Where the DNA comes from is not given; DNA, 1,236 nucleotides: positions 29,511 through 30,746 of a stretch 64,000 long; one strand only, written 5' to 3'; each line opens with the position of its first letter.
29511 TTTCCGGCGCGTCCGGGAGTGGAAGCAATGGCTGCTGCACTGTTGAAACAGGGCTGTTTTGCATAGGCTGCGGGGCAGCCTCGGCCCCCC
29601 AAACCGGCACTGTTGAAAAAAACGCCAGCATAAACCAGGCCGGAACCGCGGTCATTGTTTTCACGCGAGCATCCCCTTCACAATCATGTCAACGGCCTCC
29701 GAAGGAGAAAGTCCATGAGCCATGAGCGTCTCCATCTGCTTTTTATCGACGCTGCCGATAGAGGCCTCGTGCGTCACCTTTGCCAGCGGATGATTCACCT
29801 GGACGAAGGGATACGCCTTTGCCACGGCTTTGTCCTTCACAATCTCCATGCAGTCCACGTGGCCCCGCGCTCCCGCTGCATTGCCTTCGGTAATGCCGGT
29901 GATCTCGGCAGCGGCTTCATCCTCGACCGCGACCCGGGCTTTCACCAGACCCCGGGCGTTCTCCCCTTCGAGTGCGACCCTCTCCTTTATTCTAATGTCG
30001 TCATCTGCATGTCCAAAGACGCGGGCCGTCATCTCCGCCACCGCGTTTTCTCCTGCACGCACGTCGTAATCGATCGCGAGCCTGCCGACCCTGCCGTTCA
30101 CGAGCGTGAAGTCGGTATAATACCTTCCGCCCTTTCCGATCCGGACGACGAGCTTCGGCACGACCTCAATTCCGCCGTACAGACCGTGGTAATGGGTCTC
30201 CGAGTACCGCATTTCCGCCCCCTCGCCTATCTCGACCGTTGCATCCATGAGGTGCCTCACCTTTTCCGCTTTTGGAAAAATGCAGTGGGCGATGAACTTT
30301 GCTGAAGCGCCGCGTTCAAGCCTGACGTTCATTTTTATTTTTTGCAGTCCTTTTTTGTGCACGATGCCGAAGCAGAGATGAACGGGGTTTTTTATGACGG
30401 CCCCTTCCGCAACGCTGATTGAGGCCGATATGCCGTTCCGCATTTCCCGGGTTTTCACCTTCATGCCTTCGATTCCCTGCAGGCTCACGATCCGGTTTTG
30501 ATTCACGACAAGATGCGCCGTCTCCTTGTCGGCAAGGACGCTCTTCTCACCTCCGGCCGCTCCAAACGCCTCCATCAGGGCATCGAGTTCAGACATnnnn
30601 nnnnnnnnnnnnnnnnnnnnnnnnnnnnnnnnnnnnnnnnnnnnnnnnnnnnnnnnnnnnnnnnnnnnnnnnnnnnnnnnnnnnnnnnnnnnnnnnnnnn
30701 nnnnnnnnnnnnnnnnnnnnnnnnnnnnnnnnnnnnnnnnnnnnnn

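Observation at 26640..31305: hgcAB is the distal end of a five-gene translationally coupled operon: sufC-sufB-(thioredoxin-CcdA)-hgcA-hgcB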

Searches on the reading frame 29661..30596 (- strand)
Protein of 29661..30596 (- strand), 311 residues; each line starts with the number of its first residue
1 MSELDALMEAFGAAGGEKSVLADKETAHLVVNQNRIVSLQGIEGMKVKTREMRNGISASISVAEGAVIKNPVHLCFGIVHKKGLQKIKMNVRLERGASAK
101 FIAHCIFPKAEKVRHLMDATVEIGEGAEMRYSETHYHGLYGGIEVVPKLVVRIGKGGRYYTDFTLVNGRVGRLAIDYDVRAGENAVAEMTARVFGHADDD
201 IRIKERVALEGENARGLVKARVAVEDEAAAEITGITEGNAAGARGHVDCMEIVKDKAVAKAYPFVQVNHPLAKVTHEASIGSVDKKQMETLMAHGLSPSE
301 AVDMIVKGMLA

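Call 3: search_protein_families(library=pfam, proteins=[window:29661-30596:-])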
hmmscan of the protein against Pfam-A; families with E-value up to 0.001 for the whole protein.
window:29661-30596:- (311 aa): 1 family
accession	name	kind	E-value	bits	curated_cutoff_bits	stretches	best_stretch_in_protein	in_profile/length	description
PF01458.23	SUFBD_core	-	2.1e-19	70.3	27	1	88-308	13-231/232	SUF system FeS cluster assembly, SufBD core domain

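Call 4: search_protein_families(library=ncbifam, proteins=[window:29661-30596:-])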
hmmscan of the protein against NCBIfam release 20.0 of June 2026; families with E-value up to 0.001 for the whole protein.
window:29661-30596:- (311 aa): 4 families
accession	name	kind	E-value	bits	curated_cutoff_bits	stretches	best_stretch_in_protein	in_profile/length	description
NF052511.1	SUF_like_SmsB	exception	7.4e-20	71.3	650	1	60-310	169-418/445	SUF-like minimal system protein SmsB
TIGR01980.1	sufB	equivalog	1.1e-15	57.2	346.4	1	60-310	178-429/448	Fe-S cluster assembly protein SufB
TIGR01981.1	sufD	equivalog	4.1e-15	55.8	222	1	59-310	9-259/275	Fe-S cluster assembly protein SufD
NF008773.0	PRK11814.1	equivalog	1.8e-09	36.8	717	1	181-309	324-455/484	Fe-S cluster assembly protein SufB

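Call 22: find_homologous_proteins(query=window:29661-30596:-)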
Query window:29661-30596:- (311 aa): 2752 proteins with E <= 0.001 among 6284 candidates; the best 120 are listed.
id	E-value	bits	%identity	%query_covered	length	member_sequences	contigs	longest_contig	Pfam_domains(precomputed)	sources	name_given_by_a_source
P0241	6.9e-195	664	98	100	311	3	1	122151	PF01458.24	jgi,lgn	-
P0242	4.0e-174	596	88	100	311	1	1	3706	PF01458.24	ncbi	-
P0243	6.2e-154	529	78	100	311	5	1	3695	PF01458.24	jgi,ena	-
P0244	6.9e-153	526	76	100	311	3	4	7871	PF01458.24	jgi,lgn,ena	-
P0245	3.4e-152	524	75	100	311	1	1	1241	PF01458.24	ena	-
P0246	5.1e-152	523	74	100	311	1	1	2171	PF01458.24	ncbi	-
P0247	2.0e-151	521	75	100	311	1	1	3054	PF01458.24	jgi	-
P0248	3.3e-151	520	74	100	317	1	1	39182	PF01458.24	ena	-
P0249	4.1e-151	520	75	100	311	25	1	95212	PF01458.24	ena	-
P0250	4.3e-151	520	76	100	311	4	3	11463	PF01458.24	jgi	jgi:Fe-S cluster assembly scaffold protein SufB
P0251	4.7e-151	520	75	100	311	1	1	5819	PF01458.24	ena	-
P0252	4.8e-151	520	75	100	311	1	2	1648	PF01458.24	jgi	-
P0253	5.9e-151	520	74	100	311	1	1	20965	PF01458.24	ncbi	ncbi:MAG: SufD family Fe-S cluster assembly protein [Thermodesulfovibrionales bacterium]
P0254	6.2e-151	520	75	100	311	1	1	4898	PF01458.24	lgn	-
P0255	6.4e-151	520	75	100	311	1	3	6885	PF01458.24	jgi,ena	jgi:hypothetical protein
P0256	6.4e-151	520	74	100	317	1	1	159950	PF01458.24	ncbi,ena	-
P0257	8.2e-151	519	75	100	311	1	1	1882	PF01458.24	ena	-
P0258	8.4e-151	519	75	100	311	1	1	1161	PF01458.24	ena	-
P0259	8.6e-151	519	75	100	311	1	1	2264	PF01458.24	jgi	-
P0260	9.4e-151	519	74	100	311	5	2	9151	PF01458.24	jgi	-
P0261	1.1e-150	519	75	100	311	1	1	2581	PF01458.24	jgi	-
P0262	1.4e-150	518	75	100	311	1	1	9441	PF01458.24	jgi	-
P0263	1.7e-150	518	75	100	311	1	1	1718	PF01458.24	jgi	-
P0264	1.7e-150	518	74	100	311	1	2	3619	PF01458.24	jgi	jgi:hypothetical protein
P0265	1.8e-150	518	75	100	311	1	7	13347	PF01458.24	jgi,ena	jgi:hypothetical protein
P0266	2.7e-150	517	76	100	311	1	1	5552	PF01458.24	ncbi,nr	ncbi:MAG TPA: SufD family Fe-S cluster assembly protein [Nitrospirota bacterium]|nr:SufD family Fe-S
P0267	2.8e-150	517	75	100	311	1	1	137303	PF01458.24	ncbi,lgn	-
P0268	3.2e-150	517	74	100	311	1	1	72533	PF01458.24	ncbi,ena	-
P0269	3.5e-150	517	74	100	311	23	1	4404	PF01458.24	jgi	-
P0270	3.7e-150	517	75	100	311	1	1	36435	PF01458.24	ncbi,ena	-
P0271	4.8e-150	517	74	100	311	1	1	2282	PF01458.24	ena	-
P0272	5.3e-150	517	75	100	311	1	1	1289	PF01458.24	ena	-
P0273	6.9e-150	516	76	100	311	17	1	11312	PF01458.24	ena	-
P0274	7.8e-150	516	74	100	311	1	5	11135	PF01458.24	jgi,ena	jgi:hypothetical protein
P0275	8.4e-150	516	74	100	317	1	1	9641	PF01458.24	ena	-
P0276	8.6e-150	516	76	100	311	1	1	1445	PF01458.24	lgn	-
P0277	1.0e-149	516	74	100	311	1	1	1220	PF01458.24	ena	-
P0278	1.1e-149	515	74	100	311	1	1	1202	PF01458.24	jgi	-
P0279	1.1e-149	515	74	100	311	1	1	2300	PF01458.24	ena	-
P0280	1.1e-149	515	74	100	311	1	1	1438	PF01458.24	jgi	-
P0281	1.3e-149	515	75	100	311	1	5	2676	PF01458.24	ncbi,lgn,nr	ncbi:MAG TPA: SufD family Fe-S cluster assembly protein [Nitrospirota bacterium]|nr:SufD family Fe-S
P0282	1.4e-149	515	74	100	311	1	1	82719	PF01458.24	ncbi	-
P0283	1.7e-149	515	74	100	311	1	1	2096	PF01458.24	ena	-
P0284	1.7e-149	515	75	100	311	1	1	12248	PF01458.24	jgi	jgi:Fe-S cluster assembly scaffold protein SufB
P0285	1.9e-149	515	74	100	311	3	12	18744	PF01458.24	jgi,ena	jgi:hypothetical protein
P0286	2.2e-149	514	74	100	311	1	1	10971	PF01458.24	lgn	-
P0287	2.4e-149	514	74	100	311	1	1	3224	PF01458.24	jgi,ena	jgi:hypothetical protein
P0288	2.4e-149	514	74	100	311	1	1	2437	PF01458.24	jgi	-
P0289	3.6e-149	514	75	100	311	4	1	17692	PF01458.24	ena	-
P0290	3.7e-149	514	75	100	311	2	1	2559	PF01458.24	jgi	jgi:Fe-S cluster assembly scaffold protein SufB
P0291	7.4e-149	513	75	100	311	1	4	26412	PF01458.24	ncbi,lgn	-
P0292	7.7e-149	513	75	100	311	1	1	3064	PF01458.24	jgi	jgi:uncharacterized protein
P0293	8.8e-149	513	75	100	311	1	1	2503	PF01458.24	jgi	jgi:Fe-S cluster assembly scaffold protein SufB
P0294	9.0e-149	513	73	100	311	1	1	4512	PF01458.24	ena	-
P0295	9.0e-149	512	75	100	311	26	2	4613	PF01458.24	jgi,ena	-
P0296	9.1e-149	512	74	100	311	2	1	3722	PF01458.24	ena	-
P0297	1.1e-148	512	74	100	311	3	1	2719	PF01458.24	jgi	jgi:Fe-S cluster assembly scaffold protein SufB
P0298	1.8e-148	512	74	100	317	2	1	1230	PF01458.24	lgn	-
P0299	1.9e-148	511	74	100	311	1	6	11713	PF01458.24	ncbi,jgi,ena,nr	ncbi:MAG: hypothetical protein H6R43_257 [Nitrospirae bacterium]|jgi:hypothetical protein|nr:hypothe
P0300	2.3e-148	511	75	100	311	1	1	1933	PF01458.24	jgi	-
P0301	2.4e-148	511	73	100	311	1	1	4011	PF01458.24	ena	-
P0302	2.4e-148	511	73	100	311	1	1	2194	PF01458.24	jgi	jgi:Fe-S cluster assembly scaffold protein SufB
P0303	2.9e-148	511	74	100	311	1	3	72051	PF01458.24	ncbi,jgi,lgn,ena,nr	ncbi:MAG TPA: SufD family Fe-S cluster assembly protein [Nitrospirota bacterium]|nr:SufD family Fe-S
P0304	3.0e-148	511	74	100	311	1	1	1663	PF01458.24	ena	-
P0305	3.4e-148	511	73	100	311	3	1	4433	PF01458.24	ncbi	-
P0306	4.5e-148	510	73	100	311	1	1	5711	PF01458.24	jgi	jgi:Fe-S cluster assembly scaffold protein SufB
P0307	5.7e-148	510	75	100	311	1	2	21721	PF01458.24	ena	-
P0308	5.8e-148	510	73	100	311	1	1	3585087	PF01458.24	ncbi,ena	-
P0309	5.9e-148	510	73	100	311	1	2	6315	PF01458.24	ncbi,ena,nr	ncbi:MAG: hypothetical protein H6Q94_774 [Nitrospirae bacterium]|nr:hypothetical protein [Nitrospiro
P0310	6.1e-148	510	74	100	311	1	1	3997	PF01458.24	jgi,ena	-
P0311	7.2e-148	510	73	100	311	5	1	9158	PF01458.24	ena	-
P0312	7.8e-148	509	74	100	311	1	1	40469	PF01458.24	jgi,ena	-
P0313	8.3e-148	509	74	100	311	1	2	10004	PF01458.24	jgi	jgi:Fe-S cluster assembly scaffold protein SufB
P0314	9.3e-148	509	74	100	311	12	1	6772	PF01458.24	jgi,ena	-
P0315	1.0e-147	509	75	100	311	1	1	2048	PF01458.24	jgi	jgi:uncharacterized protein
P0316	1.0e-147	509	74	100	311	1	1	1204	PF01458.24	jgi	jgi:Fe-S cluster assembly scaffold protein SufB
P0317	1.1e-147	509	74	100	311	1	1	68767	PF01458.24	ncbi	-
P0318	1.9e-147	508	73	100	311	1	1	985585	PF01458.24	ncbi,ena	-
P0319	2.1e-147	508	74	100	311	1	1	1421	PF01458.24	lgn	-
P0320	5.1e-147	507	73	100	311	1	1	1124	PF01458.24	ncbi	-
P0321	5.7e-147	507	74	100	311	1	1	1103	PF01458.24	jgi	-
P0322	5.8e-147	507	73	100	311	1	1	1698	PF01458.24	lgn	-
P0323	5.8e-147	507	72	100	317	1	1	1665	PF01458.24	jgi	-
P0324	6.3e-147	506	73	100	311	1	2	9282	PF01458.24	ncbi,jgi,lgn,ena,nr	ncbi:MAG: SufD family Fe-S cluster assembly protein [Nitrospirota bacterium]|nr:SufD family Fe-S clu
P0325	7.6e-147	506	74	100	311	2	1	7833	PF01458.24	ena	-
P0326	7.7e-147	506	73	100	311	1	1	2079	PF01458.24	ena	-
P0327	8.7e-147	506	74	100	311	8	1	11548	PF01458.24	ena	-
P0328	9.7e-147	506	73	100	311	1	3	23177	PF01458.24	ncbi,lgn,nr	ncbi:MAG: SufD family Fe-S cluster assembly protein [Thermodesulfovibrionales bacterium]|nr:SufD fam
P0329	1.1e-146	506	74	100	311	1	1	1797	PF01458.24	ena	-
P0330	2.0e-146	505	73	100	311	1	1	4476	PF01458.24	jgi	-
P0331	2.1e-146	505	73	100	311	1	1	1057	PF01458.24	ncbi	-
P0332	2.2e-146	505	75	100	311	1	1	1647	PF01458.24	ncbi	-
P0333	2.2e-146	505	72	100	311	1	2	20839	PF01458.24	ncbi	-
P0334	2.5e-146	505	73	100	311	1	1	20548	PF01458.24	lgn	-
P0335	2.6e-146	504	73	100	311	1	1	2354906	PF01458.24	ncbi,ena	-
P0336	3.0e-146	504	72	100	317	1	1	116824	PF01458.24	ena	-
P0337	3.2e-146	504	74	100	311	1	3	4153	PF01458.24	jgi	jgi:Fe-S cluster assembly scaffold protein SufB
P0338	3.2e-146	504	73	100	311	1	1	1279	PF01458.24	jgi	-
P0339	3.3e-146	504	73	100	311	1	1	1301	PF01458.24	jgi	-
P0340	3.4e-146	504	72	100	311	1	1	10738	PF01458.24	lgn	-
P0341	3.4e-146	504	72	100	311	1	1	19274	PF01458.24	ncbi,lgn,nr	ncbi:MAG: SufD family Fe-S cluster assembly protein [Thermodesulfovibrionales bacterium]|nr:SufD fam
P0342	3.4e-146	504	72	100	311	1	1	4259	PF01458.24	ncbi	-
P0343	4.3e-146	504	73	100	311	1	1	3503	PF01458.24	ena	-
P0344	5.1e-146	503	72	100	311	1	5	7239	PF01458.24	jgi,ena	-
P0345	5.1e-146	503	74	100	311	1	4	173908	PF01458.24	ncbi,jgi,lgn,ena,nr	ncbi:MAG TPA: SufD family Fe-S cluster assembly protein [Nitrospirota bacterium]|nr:SufD family Fe-S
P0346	5.2e-146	503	72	100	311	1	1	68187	PF01458.24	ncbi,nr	ncbi:MAG: SufD family Fe-S cluster assembly protein [Nitrospirae bacterium]|nr:SufD family Fe-S clus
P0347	5.4e-146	503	72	99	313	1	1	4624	PF01458.24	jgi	jgi:Fe-S cluster assembly scaffold protein SufB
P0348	5.7e-146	503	72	100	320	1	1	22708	PF01458.24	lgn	-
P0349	5.9e-146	503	72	100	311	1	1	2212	PF01458.24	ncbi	-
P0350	6.6e-146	503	73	100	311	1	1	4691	PF01458.24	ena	-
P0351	7.0e-146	503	73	100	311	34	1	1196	PF01458.24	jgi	-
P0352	7.1e-146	503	73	100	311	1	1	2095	PF01458.24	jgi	jgi:uncharacterized protein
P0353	8.6e-146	503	73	100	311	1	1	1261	PF01458.24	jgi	-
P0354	8.8e-146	503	72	100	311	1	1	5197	PF01458.24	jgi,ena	-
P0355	9.7e-146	503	72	100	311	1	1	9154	PF01458.24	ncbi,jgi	-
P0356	1.0e-145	502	72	100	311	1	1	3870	PF01458.24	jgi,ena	-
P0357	1.0e-145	502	73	100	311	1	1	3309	PF01458.24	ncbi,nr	ncbi:MAG TPA: SufD family Fe-S cluster assembly protein [Bacteroidota bacterium]|nr:SufD family Fe-S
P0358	1.1e-145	502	72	100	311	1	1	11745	PF01458.24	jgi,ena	-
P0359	1.1e-145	502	74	100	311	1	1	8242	PF01458.24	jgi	jgi:Fe-S cluster assembly scaffold protein SufB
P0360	1.2e-145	502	71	100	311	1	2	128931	PF01458.24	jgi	jgi:Fe-S cluster assembly scaffold protein SufB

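Call 23: find_encoding_contigs(protein=P0318, flank=8000, max_places=2)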
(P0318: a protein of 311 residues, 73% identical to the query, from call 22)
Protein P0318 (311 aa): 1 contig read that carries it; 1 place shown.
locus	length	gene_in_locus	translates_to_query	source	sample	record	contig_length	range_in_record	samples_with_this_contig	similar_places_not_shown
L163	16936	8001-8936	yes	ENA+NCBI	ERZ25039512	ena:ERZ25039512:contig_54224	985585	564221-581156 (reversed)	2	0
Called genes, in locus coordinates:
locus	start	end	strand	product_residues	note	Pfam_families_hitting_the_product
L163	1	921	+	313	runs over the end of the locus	PF00582:Usp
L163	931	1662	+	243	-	PF00106:adh_short, PF08659:KR, PF13561:adh_short_C2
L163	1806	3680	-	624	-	PF03063:Prismane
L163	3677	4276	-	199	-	PF13247:Fer4_11, PF12838:Fer4_7 (weak), PF00037:Fer4, PF12797:Fer4_2 (weak), PF12837:Fer4_6, PF13237:Fer4_10 (weak)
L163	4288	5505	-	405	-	PF07992:Pyr_redox_2, PF13738:Pyr_redox_3, PF00070:Pyr_redox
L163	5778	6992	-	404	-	PF00665:rve (weak)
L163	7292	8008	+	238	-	PF00005:ABC_tran, PF02463:SMC_N (faint), PF13304:AAA_21 (faint)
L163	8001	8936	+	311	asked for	PF01458:SUFBD_core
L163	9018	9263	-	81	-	-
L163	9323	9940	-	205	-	PF00156:Pribosyltran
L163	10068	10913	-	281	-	PF01875:Memo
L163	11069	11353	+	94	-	PF08734:GYD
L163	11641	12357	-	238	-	PF01209:Ubie_methyltran, PF01135:PCMT, PF13489:Methyltransf_23, PF13847:Methyltransf_31, PF08241:Methyltransf_11, PF08242:Methyltransf_12, PF13649:Methyltransf_25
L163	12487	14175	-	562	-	PF02310:B12-binding, PF04055:Radical_SAM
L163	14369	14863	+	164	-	PF17830:STI1-HOP_DP (faint)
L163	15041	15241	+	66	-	PF00313:CSD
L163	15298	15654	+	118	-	-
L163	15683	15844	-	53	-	-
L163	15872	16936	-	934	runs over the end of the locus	PF00989:PAS, PF08448:PAS_4, PF13426:PAS_9, PF00989:PAS, PF08448:PAS_4, PF13188:PAS_8, PF13426:PAS_9, PF08448:PAS_4, +9 more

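Call 24: find_encoding_contigs(protein=P0312, flank=8000, max_places=2)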
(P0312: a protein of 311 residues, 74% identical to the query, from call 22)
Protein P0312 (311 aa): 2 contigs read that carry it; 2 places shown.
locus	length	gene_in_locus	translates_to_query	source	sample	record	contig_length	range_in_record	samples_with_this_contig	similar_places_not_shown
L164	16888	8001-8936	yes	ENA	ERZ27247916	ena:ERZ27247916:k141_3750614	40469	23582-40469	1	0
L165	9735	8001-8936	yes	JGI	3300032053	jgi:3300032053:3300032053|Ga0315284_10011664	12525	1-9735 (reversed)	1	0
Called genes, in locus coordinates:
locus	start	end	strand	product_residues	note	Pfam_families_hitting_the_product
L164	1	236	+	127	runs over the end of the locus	PF00085:Thioredoxin, PF13098:Thioredoxin_2, PF13905:Thioredoxin_8 (faint)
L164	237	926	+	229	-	PF02683:DsbD_TM, PF13386:DsbD_2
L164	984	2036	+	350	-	PF13593:SBF_like, PF01758:SBF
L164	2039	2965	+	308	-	PF00582:Usp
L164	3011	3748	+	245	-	PF01925:TauE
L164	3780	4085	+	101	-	-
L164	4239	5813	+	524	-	-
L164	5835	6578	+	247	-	PF02663:FmdE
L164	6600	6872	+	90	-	-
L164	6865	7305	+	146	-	PF04246:RseC_MucC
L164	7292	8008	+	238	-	PF02463:SMC_N (weak), PF00005:ABC_tran, PF13304:AAA_21 (faint)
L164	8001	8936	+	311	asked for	PF01458:SUFBD_core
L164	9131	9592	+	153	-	PF26390:MamS_MamX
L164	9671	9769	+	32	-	-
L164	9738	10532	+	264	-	-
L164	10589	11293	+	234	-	PF02463:SMC_N (weak), PF00005:ABC_tran, PF13304:AAA_21 (faint)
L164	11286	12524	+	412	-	PF12704:MacB_PCD, PF02687:FtsX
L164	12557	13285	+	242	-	PF17131:TP_0789-like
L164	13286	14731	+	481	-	-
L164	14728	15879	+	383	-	PF02417:Chromate_transp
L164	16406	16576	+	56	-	-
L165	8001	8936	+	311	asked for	PF01458:SUFBD_core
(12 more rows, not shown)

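Call 25: find_encoding_contigs(protein=P0308, flank=8000, max_places=2)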
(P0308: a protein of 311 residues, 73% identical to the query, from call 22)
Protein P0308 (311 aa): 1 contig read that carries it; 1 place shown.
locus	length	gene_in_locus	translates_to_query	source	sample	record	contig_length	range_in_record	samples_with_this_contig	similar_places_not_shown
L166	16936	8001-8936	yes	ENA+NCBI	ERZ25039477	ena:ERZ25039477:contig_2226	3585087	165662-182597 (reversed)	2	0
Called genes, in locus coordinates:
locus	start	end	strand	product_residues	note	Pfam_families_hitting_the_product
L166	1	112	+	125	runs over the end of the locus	PF12840:HTH_20 (weak), PF01022:HTH_5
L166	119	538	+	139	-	PF01451:LMWPc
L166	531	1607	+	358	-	PF01758:SBF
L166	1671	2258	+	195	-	-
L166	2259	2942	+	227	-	PF02683:DsbD_TM, PF13386:DsbD_2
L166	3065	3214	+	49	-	PF01455:HupF_HypC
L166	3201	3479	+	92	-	-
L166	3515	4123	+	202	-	PF02663:FmdE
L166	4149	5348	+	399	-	PF02417:Chromate_transp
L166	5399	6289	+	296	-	PF13435:Cytochrome_C554 (faint), PF22678:Cytochrom_c_NrfB-like (faint), PF02085:Cytochrom_CIII (faint), PF14522:Cytochrome_C7 (faint)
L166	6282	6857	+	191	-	-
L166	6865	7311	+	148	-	PF04246:RseC_MucC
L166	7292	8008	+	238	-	PF00005:ABC_tran, PF02463:SMC_N (weak), PF13304:AAA_21 (faint)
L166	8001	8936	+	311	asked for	PF01458:SUFBD_core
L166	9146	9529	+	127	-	PF04020:Phage_holin_4_2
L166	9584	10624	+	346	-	PF04055:Radical_SAM, PF13186:SPASM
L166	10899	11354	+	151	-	-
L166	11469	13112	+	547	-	PF03485:Arg_tRNA_synt_N, PF00750:tRNA-synt_1d, PF05746:DALR_1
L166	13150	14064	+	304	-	PF01063:Aminotran_4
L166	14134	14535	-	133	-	PF14522:Cytochrome_C7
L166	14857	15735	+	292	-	PF00483:NTP_transferase, PF12804:NTP_transf_3 (weak)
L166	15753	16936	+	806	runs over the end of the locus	PF02190:LON_substr_bdg, PF00004:AAA, PF07728:AAA_5 (weak), PF22667:Lon_lid, PF05362:Lon_C, PF13541:ChlI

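Call 27: search_solved_structures(query=window:29661-30596:-, max_evalue=0.01, show_alignments=2)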
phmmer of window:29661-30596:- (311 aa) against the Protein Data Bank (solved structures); distinct sequences matched with E-value up to 0.01: 5.
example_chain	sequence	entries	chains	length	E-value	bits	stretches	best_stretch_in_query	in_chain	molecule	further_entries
9h7y_B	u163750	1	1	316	7e-71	242.1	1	7-310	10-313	Iron-sulfur cluster assembly SufBD family protein MJ0034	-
9h78_B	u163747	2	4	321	7.4e-71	242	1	7-310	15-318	Iron-sulfur cluster assembly SufBD family protein MJ0034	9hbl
4dn7_A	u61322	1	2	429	1.2e-23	87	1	60-310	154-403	ABC transporter, ATP-binding protein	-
11mp_C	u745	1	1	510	0.002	20.7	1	178-309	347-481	Iron-sulfur cluster assembly protein SufB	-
5awf_A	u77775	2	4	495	0.0021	20.7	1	178-309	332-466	FeS cluster assembly protein SufB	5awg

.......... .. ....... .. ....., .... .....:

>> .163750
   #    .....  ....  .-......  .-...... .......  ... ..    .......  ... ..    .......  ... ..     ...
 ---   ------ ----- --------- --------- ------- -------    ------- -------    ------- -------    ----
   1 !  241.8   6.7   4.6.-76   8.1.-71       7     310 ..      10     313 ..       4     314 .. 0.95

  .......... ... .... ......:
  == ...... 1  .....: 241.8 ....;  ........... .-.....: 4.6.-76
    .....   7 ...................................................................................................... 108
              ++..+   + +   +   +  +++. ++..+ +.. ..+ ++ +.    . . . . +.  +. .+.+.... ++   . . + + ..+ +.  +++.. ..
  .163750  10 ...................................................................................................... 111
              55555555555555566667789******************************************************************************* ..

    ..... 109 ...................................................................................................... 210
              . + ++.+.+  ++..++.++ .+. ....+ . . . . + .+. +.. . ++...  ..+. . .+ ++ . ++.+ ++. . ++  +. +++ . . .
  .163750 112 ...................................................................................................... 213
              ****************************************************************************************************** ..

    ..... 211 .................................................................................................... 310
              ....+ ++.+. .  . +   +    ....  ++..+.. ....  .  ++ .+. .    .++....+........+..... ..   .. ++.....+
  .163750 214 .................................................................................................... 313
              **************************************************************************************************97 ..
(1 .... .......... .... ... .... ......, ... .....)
